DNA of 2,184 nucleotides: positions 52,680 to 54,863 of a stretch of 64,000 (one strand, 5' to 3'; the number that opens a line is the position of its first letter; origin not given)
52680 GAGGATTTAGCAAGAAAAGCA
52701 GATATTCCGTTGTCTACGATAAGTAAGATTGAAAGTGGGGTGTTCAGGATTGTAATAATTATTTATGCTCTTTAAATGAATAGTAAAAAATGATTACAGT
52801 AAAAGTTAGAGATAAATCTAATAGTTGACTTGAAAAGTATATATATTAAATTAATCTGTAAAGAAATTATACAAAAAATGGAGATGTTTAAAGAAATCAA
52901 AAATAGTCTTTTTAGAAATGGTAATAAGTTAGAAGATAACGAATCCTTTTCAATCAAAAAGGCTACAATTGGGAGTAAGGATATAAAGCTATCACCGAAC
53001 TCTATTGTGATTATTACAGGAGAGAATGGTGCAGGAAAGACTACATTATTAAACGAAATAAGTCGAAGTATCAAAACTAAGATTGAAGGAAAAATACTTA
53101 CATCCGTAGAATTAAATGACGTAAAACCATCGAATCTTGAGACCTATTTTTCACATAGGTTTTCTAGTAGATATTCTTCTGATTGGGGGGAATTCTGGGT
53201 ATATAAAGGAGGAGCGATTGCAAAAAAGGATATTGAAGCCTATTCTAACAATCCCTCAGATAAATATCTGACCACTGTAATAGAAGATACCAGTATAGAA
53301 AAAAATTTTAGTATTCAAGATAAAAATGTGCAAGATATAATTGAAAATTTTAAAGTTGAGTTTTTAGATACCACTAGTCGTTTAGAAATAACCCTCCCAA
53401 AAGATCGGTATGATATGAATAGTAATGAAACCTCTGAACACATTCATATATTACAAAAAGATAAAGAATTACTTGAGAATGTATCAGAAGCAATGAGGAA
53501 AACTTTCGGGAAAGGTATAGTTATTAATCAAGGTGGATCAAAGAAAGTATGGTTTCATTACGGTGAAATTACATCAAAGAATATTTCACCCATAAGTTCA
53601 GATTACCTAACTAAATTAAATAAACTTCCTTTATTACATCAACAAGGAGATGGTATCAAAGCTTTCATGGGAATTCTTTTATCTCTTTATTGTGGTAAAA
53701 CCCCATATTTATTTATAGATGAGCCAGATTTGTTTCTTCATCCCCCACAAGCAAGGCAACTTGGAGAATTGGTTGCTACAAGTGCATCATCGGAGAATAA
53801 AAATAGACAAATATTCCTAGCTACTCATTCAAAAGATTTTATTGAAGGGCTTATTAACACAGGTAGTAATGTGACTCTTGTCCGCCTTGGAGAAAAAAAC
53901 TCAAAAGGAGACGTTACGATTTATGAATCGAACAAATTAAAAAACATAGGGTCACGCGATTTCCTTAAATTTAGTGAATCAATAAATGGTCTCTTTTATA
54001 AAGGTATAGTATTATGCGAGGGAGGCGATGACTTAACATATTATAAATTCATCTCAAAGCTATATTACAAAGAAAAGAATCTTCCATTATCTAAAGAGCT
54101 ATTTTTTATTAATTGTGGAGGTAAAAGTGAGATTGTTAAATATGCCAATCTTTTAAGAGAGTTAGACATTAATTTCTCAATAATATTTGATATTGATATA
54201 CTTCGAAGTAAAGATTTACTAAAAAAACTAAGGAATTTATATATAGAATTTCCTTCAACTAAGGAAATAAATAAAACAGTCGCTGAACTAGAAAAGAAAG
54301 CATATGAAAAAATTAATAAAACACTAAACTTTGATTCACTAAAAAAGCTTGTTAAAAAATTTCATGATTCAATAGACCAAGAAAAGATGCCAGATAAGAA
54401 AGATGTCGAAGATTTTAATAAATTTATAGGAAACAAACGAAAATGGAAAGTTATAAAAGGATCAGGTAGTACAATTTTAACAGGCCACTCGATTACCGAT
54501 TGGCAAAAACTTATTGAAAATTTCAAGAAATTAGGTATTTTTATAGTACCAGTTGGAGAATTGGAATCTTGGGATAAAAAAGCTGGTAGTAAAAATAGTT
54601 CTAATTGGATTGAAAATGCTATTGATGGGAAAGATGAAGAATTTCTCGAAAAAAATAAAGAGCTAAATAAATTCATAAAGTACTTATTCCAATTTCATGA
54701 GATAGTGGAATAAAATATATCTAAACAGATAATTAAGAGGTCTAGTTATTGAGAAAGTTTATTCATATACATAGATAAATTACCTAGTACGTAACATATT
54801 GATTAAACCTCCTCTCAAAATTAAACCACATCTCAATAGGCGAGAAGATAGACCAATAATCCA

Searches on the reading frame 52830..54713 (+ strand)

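Call 27: search_protein_families(library=pfam, proteins=[window:52830-54713:+], max_evalue=0.00001)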
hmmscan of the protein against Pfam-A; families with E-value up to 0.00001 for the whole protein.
window:52830-54713:+ (627 aa): 3 families
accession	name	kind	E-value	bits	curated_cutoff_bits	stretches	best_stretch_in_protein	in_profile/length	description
PF13304.12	AAA_21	-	2.9e-15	57.6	27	1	264-334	231-299/304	AAA domain, putative AbiEii toxin, Type IV TA system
PF20469.4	OLD-like_TOPRIM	-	3.5e-10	40.7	23.2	1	388-456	1-67/67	Overcoming lysogenization defect protein-like, TOPRIM domain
PF00005.33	ABC_tran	-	2.2e-07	32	25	1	52-104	6-52/137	ABC transporter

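Call 54: search_protein_families(library=padloc, proteins=[window:52830-54713:+], max_evalue=0.001)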
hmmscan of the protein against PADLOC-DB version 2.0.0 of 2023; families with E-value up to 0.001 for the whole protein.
window:52830-54713:+ (627 aa): 57 families (the best 25 are shown)
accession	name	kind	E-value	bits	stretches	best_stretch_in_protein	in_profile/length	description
PDLC02358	Old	-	1.6e-20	71.5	1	291-581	285-539/578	Old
PDLC02980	AriA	-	7.5e-16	57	1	59-334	1-299/304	-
PDLC03878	NsnB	-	7.6e-14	50.2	1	51-341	15-284/345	-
PDLC02915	ATPase-Toprim_I-B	-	3.8e-13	47.1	1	290-535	255-481/623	-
PDLC02335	AbiLi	-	6.2e-12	43.2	1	14-343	44-243/326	AbiLi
PDLC04140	mad8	-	9.3e-12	43.1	1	51-350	21-249/314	mads_8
PDLC04168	GajA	-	3e-11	40.7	1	296-574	282-546/570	-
PDLC04135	mad3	-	5.1e-11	40.7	2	50-78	16-43/374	mads_3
PDLC00070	GajA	-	1.1e-10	38.7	1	293-499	293-497/596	AAA ATPase domain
PDLC02336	AbiLi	-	2.9e-10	38.2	1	59-371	24-330/340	AbiLi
PDLC04611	PDC-M38A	-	3.8e-10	37.8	1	269-375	263-377/383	-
PDLC04180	HEC-01A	-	7.4e-10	36.6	1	273-364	256-347/382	-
PDLC02981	AriAB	-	3.8e-09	33.8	1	294-414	334-455/694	-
PDLC00303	PtuA1|PtuA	-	4.2e-09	34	1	53-85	8-41/386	AAA ATPase domain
PDLC04608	PDC-M38A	-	1.1e-08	33.2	1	262-353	243-326/367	-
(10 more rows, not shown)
